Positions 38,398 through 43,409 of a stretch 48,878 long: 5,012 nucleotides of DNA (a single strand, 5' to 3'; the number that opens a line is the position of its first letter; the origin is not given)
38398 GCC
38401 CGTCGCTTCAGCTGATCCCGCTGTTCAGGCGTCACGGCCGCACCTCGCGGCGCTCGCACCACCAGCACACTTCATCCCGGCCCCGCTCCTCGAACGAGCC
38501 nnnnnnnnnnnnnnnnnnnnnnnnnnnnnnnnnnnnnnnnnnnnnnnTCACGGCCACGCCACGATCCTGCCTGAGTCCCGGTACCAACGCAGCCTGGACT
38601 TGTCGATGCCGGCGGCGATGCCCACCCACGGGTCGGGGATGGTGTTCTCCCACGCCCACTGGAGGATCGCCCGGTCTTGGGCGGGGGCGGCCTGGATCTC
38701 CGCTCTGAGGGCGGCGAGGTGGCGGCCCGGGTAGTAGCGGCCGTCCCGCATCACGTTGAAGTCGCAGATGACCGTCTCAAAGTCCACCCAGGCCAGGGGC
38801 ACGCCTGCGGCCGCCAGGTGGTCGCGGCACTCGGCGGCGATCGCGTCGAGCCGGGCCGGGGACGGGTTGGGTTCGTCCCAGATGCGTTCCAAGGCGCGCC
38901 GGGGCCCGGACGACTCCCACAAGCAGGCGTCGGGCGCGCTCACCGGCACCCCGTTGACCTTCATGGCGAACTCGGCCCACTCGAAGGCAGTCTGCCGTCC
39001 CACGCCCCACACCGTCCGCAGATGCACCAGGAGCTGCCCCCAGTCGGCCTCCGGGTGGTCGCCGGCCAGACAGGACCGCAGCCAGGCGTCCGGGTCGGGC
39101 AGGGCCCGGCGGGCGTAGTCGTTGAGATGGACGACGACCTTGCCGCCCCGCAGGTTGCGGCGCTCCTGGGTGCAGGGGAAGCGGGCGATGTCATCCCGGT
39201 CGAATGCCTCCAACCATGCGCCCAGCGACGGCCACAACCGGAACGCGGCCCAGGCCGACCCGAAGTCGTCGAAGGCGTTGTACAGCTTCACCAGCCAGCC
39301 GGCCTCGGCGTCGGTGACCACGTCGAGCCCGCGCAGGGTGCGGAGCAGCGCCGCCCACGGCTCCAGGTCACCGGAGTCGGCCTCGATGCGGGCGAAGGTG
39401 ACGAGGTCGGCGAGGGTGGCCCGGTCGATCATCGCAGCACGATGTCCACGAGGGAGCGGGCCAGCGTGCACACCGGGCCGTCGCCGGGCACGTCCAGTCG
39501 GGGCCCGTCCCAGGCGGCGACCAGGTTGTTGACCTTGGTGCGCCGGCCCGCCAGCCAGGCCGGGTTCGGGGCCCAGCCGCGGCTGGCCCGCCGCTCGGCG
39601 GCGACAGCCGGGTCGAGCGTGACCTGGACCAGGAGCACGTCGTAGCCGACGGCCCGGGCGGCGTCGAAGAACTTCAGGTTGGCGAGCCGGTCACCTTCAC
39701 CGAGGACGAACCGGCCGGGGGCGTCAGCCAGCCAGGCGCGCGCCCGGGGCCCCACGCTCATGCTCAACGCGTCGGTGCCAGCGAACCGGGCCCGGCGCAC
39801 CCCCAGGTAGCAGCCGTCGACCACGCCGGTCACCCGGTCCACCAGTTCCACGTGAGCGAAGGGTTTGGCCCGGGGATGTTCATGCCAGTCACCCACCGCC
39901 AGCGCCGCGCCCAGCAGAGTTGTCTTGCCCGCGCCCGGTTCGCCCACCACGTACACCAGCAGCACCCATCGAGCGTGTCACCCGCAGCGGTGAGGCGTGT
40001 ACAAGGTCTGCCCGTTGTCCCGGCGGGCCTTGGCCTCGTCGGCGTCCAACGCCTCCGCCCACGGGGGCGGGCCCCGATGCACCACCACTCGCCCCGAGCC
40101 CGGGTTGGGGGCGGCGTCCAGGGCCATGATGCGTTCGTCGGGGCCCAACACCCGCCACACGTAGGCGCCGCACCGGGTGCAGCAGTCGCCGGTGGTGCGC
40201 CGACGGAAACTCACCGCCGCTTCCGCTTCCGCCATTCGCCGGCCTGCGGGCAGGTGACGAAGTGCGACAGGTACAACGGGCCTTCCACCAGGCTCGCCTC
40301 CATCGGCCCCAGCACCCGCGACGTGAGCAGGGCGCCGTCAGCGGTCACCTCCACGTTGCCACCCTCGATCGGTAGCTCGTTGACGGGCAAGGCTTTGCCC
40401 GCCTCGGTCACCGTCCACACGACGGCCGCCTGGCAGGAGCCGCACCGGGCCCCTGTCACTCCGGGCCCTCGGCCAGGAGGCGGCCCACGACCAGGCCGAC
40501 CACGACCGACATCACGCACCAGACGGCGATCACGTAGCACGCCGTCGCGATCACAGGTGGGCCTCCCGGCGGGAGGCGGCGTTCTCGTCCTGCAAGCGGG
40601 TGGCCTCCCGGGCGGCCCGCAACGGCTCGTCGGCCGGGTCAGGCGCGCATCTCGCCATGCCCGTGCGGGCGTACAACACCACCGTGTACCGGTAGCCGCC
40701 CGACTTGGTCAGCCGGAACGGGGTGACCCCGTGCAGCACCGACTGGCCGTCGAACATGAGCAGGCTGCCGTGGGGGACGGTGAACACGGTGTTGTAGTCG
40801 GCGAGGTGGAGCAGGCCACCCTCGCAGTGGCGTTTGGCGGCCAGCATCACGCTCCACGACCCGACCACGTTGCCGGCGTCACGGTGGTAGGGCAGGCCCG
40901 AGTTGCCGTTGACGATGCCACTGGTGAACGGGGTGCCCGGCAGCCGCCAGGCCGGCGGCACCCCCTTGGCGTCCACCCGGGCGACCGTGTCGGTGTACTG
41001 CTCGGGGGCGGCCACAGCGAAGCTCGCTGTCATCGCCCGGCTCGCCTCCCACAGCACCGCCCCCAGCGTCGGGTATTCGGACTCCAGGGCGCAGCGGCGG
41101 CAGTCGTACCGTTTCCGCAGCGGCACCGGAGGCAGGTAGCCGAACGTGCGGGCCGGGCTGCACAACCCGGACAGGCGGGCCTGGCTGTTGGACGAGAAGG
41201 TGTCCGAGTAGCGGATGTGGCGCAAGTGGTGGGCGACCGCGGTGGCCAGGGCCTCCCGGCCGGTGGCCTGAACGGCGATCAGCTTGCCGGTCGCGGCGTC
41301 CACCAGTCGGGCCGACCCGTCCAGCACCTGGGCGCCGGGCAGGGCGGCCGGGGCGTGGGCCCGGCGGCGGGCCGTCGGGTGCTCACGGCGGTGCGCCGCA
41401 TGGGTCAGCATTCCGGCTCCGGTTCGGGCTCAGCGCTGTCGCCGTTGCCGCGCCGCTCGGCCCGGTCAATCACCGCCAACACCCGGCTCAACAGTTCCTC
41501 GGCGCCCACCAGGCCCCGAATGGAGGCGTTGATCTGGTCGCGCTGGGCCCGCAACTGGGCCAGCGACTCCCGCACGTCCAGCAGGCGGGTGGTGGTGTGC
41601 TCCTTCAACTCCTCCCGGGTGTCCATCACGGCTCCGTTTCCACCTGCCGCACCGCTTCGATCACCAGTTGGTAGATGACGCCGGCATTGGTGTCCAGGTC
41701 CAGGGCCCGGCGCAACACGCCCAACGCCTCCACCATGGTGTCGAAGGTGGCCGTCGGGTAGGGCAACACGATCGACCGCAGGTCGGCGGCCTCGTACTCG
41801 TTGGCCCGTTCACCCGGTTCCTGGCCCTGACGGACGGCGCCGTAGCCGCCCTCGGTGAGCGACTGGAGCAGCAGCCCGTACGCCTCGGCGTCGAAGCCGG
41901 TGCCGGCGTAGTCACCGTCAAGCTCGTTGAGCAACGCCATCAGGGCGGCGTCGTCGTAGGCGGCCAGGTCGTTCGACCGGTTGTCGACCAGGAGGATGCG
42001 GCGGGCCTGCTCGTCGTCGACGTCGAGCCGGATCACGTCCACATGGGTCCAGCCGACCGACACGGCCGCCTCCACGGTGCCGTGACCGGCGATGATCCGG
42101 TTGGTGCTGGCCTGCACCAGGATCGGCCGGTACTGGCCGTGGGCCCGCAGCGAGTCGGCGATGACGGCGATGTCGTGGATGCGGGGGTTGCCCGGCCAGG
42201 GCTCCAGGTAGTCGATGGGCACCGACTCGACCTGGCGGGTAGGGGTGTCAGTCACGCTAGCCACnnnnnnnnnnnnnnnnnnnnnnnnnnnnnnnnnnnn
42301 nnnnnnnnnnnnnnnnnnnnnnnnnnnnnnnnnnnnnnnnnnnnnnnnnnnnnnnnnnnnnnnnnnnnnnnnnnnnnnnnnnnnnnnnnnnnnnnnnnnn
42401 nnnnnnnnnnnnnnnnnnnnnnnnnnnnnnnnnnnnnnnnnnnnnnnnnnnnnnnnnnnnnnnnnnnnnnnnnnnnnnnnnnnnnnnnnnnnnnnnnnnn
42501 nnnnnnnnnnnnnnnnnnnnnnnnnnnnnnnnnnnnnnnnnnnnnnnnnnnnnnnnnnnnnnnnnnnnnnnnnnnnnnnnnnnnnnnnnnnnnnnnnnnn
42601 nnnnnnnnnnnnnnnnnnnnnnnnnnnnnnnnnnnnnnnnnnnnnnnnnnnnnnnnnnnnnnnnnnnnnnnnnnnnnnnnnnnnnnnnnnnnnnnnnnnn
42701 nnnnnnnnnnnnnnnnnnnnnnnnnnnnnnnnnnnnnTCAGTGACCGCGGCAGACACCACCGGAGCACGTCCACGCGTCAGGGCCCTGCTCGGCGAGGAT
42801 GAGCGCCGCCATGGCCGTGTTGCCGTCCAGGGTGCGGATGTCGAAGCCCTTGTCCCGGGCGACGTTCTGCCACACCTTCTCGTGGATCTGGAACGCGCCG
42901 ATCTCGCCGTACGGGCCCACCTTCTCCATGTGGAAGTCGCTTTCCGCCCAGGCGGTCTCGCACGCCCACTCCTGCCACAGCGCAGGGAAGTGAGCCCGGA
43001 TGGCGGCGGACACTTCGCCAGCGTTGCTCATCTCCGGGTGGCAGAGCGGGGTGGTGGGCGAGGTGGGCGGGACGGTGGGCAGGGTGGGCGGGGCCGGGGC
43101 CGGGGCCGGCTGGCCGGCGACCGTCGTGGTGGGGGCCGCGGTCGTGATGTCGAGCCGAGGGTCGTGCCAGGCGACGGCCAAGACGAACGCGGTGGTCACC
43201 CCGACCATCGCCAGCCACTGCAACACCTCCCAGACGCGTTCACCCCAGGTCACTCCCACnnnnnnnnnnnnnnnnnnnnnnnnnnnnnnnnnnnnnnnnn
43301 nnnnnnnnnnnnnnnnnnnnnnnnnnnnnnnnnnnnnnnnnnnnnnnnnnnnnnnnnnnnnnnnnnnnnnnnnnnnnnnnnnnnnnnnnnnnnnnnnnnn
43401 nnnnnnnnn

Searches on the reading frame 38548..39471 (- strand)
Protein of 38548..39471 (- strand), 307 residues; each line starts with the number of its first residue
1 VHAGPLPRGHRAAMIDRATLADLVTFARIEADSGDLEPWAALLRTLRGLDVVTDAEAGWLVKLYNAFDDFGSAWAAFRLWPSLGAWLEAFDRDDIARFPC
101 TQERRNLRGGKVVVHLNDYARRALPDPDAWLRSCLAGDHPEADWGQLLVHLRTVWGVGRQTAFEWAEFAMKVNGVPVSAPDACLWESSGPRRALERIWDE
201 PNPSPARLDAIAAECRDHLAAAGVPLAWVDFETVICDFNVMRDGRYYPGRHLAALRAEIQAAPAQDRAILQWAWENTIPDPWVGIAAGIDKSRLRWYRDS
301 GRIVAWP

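Call 3: search_protein_families(library=pfam, proteins=[window:38548-39471:-], max_evalue=0.01)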
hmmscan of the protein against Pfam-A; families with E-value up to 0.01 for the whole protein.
window:38548-39471:- (307 aa): 1 family
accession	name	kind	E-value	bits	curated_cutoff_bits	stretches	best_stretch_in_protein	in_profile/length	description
PF18724.6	ADDT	-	1.2e-12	48.5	26.2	1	64-243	46-230/232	Amino acid:DNA transferase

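Call 13: search_dna_similar(query=window:38548-39471:-, collection=phages, mode=protein, max_rows=60, max_evalue=0.001)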
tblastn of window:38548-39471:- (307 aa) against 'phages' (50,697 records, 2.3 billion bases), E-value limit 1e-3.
Records with a match: 17; places in all: 17; records where one place covers at least 80% of the query: 17.
Best place of each record, by identity: <60% 17.
By first word of the organism name: Gordonia 7; Mycobacterium 6; Microbacterium 3; Rhodococcus 1.
By host as written in the record: Gordonia rubripertincta NRRL B-16540 5; Mycobacterium smegmatis mc2 155 4; Mycobacterium smegamtis mc2 155 2; Microbacterium paraoxydans NWU1 2; Gordonia terrae 3612 1; Gordonia terrae CAG3 1; Microbacterium oxydans 1; Rhodococcus equi NRRL B-16538 1.
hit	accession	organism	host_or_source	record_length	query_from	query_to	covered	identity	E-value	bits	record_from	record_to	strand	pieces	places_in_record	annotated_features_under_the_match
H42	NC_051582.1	Mycobacterium phage LilMcDreamy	Mycobacterium smegmatis mc2 155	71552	8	307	98%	53.3%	1e-91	303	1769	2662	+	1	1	3: hypothetical protein | 2: queuine tRNA-ribosyltransferase | 4: hypothetical protein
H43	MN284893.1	Mycobacterium phage LilMcDreamy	Mycobacterium smegmatis mc2 155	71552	8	307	98%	53.3%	1e-91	303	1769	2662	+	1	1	3: hypothetical protein | 2: hypothetical protein | 4: hypothetical protein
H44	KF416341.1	Mycobacterium phage Phelemich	Mycobacterium smegmatis mc2 155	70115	20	304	93%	33.1%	2e-22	103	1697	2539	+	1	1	3: hypothetical protein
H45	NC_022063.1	Mycobacterium phage Phelemich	Mycobacterium smegmatis mc2 155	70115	20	304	93%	33.1%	2e-22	103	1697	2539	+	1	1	3: hypothetical protein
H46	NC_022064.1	Mycobacterium phage Reprobate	Mycobacterium smegamtis mc2 155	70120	20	304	93%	33.1%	2e-22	103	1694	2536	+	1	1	3: hypothetical protein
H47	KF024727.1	Mycobacterium phage Reprobate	Mycobacterium smegamtis mc2 155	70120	20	304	93%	33.1%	2e-22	103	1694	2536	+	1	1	3: hypothetical protein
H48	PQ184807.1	Gordonia phage MakoManhole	Gordonia rubripertincta NRRL B-16540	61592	20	305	93%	30.4%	3e-20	97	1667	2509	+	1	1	3: aGPT-Pplase2 domain protein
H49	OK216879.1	Gordonia phage AnarQue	Gordonia rubripertincta NRRL B-16540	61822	20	305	93%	30.4%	3e-20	97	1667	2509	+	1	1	3: hypothetical protein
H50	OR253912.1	Gordonia phage MossRose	Gordonia rubripertincta NRRL B-16540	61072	20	305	93%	30.4%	4e-20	96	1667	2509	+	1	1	3: hypothetical protein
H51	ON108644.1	Gordonia phage CaiB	Gordonia rubripertincta NRRL B-16540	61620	20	305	93%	30.1%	1e-20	98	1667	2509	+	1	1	3: hypothetical protein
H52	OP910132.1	Gordonia phage Wooper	Gordonia rubripertincta NRRL B-16540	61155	20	305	93%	30.1%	8e-20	96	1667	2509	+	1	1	3: aGPT-Pplase2 domain protein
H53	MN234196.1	Gordonia phage CloverMinnie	Gordonia terrae 3612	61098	20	305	93%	30.1%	2e-19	94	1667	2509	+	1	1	3: hypothetical protein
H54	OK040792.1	Microbacterium phage Kozie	Microbacterium paraoxydans NWU1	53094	13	305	95%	28.5%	1e-12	74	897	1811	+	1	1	2: hypothetical protein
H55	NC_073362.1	Microbacterium phage Kozie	Microbacterium paraoxydans NWU1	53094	13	305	95%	28.5%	1e-12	74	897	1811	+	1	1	2: hypothetical protein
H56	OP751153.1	Gordonia phage LittleMunchkin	Gordonia terrae CAG3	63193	29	304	90%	30.0%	1e-17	89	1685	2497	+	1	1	3: hypothetical protein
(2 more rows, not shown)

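Call 35: search_protein_families(library=ncbifam, proteins=[window:38548-39471:-], max_evalue=0.01)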
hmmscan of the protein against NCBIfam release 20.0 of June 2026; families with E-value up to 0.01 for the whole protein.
window:38548-39471:- (307 aa): 0 families

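Call 91: search_solved_structures(query=window:38548-39471:-, max_evalue=1, show_alignments=1)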
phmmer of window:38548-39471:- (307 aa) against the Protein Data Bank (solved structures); distinct sequences matched with E-value up to 1: 5.
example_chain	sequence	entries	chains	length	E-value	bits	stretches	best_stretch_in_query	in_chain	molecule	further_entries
7dl2_E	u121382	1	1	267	0.68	12.2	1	91-144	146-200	TBC1 domain family member 7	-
4z6y_B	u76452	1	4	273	0.71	12.1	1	91-143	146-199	TBC1 domain family member 7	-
5ejc_A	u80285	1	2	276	0.72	12.1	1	91-143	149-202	TBC1 domain family member 7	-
3qwl_A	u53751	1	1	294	0.81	11.9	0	91-143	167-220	TBC1 domain family member 7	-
9ce3_E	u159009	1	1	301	0.84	11.9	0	91-143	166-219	TBC1 domain family member 7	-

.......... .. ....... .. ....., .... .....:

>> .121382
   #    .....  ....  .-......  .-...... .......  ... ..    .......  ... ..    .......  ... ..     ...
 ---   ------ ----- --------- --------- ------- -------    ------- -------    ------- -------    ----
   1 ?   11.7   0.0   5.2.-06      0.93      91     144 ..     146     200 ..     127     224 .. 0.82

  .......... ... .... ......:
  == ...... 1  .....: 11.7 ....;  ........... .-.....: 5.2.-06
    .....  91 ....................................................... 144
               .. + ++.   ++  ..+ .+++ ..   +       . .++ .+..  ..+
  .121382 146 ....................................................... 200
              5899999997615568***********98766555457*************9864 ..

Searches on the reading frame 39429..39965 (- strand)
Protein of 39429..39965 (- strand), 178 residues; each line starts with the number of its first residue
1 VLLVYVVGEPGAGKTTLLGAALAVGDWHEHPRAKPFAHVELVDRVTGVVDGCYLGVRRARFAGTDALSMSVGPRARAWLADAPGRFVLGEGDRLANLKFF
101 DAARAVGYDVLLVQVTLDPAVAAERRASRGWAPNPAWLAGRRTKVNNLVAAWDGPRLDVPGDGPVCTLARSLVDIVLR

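Call 3: search_protein_families(library=pfam, proteins=[window:39429-39965:-], max_evalue=0.01)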
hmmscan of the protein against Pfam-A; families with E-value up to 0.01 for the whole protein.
window:39429-39965:- (178 aa): 4 families
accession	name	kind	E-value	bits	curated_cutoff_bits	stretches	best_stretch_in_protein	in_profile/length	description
PF18751.7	Ploopntkinase3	-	4e-33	115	27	1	3-155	5-161/187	P-loop Nucleotide Kinase3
PF06414.18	Zeta_toxin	-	1.3e-06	28.5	22.3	1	98-151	112-162/199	Zeta toxin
PF13671.12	AAA_33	-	0.0022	18.7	27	0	3-18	1-16/143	AAA domain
PF13191.12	AAA_16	-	0.0026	18.7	32.6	1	3-24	26-48/167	AAA ATPase domain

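Call 14: search_dna_similar(query=window:39429-39965:-, collection=phages, mode=protein, max_rows=60, max_evalue=0.001)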
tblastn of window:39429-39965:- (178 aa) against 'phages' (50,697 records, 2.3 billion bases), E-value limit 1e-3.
Records with a match: 404; places in all: 404; records where one place covers at least 80% of the query: 346.
Best place of each record, by identity: <60% 404.
By first word of the organism name: Mycobacterium 376; Microbacterium 15; Gordonia 7; Arthrobacter 2; Caulobacter 2; Mycolicibacterium 1; Rhodococcus 1.
By host as written in the record: Mycobacterium smegmatis mc2 155 280; Mycobacterium smegmatis mc#155 58; - 8; Microbacterium paraoxydans NWU1 8; Mycobacterium smegmatis mc2155 6; Microbacterium foliorum NRRL B-24224 SEA 6; Gordonia rubripertincta NRRL B-16540 5; Mycobacterium smegamtis mc2 155 4; and 16 more.
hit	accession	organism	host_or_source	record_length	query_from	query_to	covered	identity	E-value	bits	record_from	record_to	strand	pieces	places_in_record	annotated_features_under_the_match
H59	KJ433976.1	Mycobacterium phage Julie1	-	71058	3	177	98%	42.0%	5e-20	92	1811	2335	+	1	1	terminase small subunit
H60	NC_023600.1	Mycobacterium phage Julie1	-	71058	3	177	98%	42.0%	5e-20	92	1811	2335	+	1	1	terminase small subunit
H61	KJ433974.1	Mycobacterium phage Hosp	-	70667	3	155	86%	44.7%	4e-21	95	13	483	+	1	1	terminase small subunit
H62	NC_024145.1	Mycobacterium phage Hosp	-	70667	3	155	86%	44.7%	4e-21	95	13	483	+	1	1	terminase small subunit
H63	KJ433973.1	Mycobacterium phage 39HC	-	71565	3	155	86%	44.7%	4e-21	95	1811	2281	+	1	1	terminase small subunit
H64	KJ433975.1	Mycobacterium phage 40BC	-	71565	3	155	86%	44.7%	4e-21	95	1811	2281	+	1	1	terminase small subunit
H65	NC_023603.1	Mycobacterium phage 39HC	-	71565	3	155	86%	44.7%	4e-21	95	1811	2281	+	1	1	terminase small subunit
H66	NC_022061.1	Mycobacterium phage KayaCho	Mycobacterium smegamtis mc2 155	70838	3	155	86%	44.7%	2e-19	90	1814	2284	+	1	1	3: terminase small subunit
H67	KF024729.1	Mycobacterium phage KayaCho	Mycobacterium smegamtis mc2 155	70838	3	155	86%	44.7%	2e-19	90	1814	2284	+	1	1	3: adenylate kinase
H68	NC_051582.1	Mycobacterium phage LilMcDreamy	Mycobacterium smegmatis mc2 155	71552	3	148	82%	45.0%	3e-19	90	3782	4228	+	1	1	5: terminase small subunit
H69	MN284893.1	Mycobacterium phage LilMcDreamy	Mycobacterium smegmatis mc2 155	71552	3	148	82%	45.0%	3e-19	90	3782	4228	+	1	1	5: adenylate kinase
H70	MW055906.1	Mycobacterium phage Indlovu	Mycobacterium smegmatis mc#155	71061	3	162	90%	40.5%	5e-13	72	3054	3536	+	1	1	5: adenylate kinase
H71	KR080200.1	Mycobacterium phage AlanGrant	Mycobacterium smegmatis mc2 155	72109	3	154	85%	42.0%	9e-20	91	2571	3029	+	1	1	4: adenylate kinase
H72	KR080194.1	Mycobacterium phage Vincenzo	Mycobacterium smegmatis mc2 155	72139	3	154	85%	42.0%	9e-20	91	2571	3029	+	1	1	4: adenylate kinase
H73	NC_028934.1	Mycobacterium phage Vincenzo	Mycobacterium smegmatis mc2 155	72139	3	154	85%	42.0%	9e-20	91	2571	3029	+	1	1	4: terminase small subunit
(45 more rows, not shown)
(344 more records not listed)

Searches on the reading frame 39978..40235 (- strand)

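Call 34: search_protein_families(library=phrogs, proteins=[window:39978-40235:-], max_evalue=0.001)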
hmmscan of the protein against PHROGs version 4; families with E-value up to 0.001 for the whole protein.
window:39978-40235:- (85 aa): 1 family
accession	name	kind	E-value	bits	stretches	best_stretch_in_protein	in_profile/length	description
phrog_5984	-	unknown function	6.6e-07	30.9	1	17-82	8-74/90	-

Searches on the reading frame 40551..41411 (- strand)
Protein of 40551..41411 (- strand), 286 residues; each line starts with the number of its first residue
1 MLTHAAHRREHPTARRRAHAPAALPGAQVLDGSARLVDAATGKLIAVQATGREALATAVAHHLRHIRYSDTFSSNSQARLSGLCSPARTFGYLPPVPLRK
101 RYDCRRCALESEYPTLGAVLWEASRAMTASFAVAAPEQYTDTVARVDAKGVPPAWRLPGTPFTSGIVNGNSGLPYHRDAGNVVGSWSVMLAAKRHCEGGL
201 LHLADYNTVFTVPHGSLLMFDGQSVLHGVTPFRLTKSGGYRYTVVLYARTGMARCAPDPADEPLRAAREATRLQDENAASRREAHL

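Call 3: search_protein_families(library=pfam, proteins=[window:40551-41411:-], max_evalue=0.01)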
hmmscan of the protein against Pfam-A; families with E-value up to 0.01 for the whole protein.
window:40551-41411:- (286 aa): 1 family
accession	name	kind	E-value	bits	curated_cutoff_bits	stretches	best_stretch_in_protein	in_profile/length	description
PF12851.13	Tet_JBP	-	6.7e-16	58.4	34.9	1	103-249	16-163/164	Oxygenase domain of the 2OGFeDO superfamily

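Call 15: search_dna_similar(query=window:40551-41411:-, collection=phages, mode=protein, max_rows=60, max_evalue=0.001)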
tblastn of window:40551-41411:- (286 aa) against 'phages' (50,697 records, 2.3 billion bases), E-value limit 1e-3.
Records with a match: 104; places in all: 104; records where one place covers at least 80% of the query: 12.
Best place of each record, by identity: <60% 104.
By first word of the organism name: Mycobacterium 64; Microbacterium 15; Arthrobacter 8; Gordonia 7; Prochlorococcus 3; Cyanophage 2; Caulobacter 2; Synechococcus 2; Rhodococcus 1.
By host as written in the record: Mycobacterium smegmatis mc2 155 37; Mycobacterium smegmatis mc#155 11; Microbacterium paraoxydans NWU1 8; - 7; Arthrobacter globiformis B-2979 6; Microbacterium foliorum NRRL B-24224 SEA 6; Gordonia rubripertincta NRRL B-16540 5; Mycobacterium smegamtis mc2 155 4; and 15 more.
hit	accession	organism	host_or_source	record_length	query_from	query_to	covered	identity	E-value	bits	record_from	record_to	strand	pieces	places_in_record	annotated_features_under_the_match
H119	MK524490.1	Mycobacterium phage Donny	Mycobacterium smegmatis mc#155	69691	38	284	86%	32.5%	4e-20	96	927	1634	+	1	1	2: hypothetical protein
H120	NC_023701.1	Mycobacterium phage Acadian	Mycobacterium smegmatis mc2 155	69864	38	284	86%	32.5%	4e-20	96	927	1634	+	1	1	2: queuine tRNA-ribosyltransferase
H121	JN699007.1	Mycobacterium phage Acadian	Mycobacterium smegmatis mc2 155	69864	38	284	86%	32.5%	4e-20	96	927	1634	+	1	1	2: hypothetical protein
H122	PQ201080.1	Mycobacterium phage EastView9101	Mycobacterium smegmatis mc#155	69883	38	284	86%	32.5%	4e-20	96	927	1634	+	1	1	2: hypothetical protein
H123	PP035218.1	Mycobacterium phage PRodriguez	Mycolicobacterium smegmatis mc^2 155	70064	38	284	86%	32.5%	4e-20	96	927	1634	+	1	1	DpdA-like tRNA-guanine transglycosylase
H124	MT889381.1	Mycobacterium phage Suigeneris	Mycobacterium smegmatis mc2 155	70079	38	284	86%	32.5%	4e-20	96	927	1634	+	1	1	2: queuine tRNA-ribosyltransferase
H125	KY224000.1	Mycobacterium phage Rich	Mycobacterium smegmatis mc2 155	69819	38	284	86%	31.7%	5e-19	92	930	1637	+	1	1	2: hypothetical protein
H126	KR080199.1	Mycobacterium phage Baee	Mycobacterium smegmatis mc2 155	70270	38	284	86%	31.7%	5e-19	92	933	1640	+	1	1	2: hypothetical protein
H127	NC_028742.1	Mycobacterium phage Baee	Mycobacterium smegmatis mc2 155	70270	38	284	86%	31.7%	5e-19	92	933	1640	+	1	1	2: queuine tRNA-ribosyltransferase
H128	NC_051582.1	Mycobacterium phage LilMcDreamy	Mycobacterium smegmatis mc2 155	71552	24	255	81%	32.1%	7e-22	100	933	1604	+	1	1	2: queuine tRNA-ribosyltransferase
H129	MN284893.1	Mycobacterium phage LilMcDreamy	Mycobacterium smegmatis mc2 155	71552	24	255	81%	32.1%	7e-22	100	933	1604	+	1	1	2: hypothetical protein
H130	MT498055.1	Arthrobacter phage Bumble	Arthrobacter globiformis B-2979 SEA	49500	29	255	79%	31.9%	7e-24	106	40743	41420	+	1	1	none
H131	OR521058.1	Arthrobacter phage Altadena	Arthrobacter globiformis NRRL B-2880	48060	24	255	81%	30.8%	9e-23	103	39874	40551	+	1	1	62: Tet-like J-binding protein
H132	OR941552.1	Microbacterium phage MO526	Microbacterium oxydans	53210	58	255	69%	34.8%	2e-24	108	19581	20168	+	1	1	hypothetical protein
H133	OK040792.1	Microbacterium phage Kozie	Microbacterium paraoxydans NWU1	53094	66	255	66%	36.3%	1e-24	108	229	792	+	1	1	1: hypothetical protein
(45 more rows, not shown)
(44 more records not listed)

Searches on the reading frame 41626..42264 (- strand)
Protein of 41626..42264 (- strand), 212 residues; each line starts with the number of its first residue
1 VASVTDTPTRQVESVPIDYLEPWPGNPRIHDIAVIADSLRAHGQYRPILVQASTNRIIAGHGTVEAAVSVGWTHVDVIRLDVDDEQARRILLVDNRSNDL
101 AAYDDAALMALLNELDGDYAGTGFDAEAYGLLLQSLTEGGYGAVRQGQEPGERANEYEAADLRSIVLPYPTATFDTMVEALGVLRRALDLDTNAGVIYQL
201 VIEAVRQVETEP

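Call 3: search_protein_families(library=pfam, proteins=[window:41626-42264:-], max_evalue=0.01)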
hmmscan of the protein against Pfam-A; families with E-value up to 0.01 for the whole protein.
window:41626-42264:- (212 aa): 1 family
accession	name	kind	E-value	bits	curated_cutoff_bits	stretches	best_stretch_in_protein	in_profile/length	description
PF02195.25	ParB_N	-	4.3e-06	27.1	26.3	1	11-95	2-93/95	ParB N-terminal domain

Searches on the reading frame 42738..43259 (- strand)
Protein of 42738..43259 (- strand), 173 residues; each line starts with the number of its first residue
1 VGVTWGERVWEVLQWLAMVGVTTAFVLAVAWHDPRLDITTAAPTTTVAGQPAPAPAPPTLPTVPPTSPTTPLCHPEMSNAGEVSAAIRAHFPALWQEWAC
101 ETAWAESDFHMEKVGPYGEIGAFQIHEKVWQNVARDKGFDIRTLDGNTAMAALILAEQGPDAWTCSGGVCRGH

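Call 77: search_protein_families(library=pfam, proteins=[window:42738-43259:-], max_evalue=0.01)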
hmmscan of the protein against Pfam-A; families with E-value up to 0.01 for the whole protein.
window:42738-43259:- (173 aa): 1 family
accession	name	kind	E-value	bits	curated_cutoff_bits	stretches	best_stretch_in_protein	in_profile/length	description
PF06737.19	Transglycosylas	-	0.0053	17.8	27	1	103-165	11-76/77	Transglycosylase-like domain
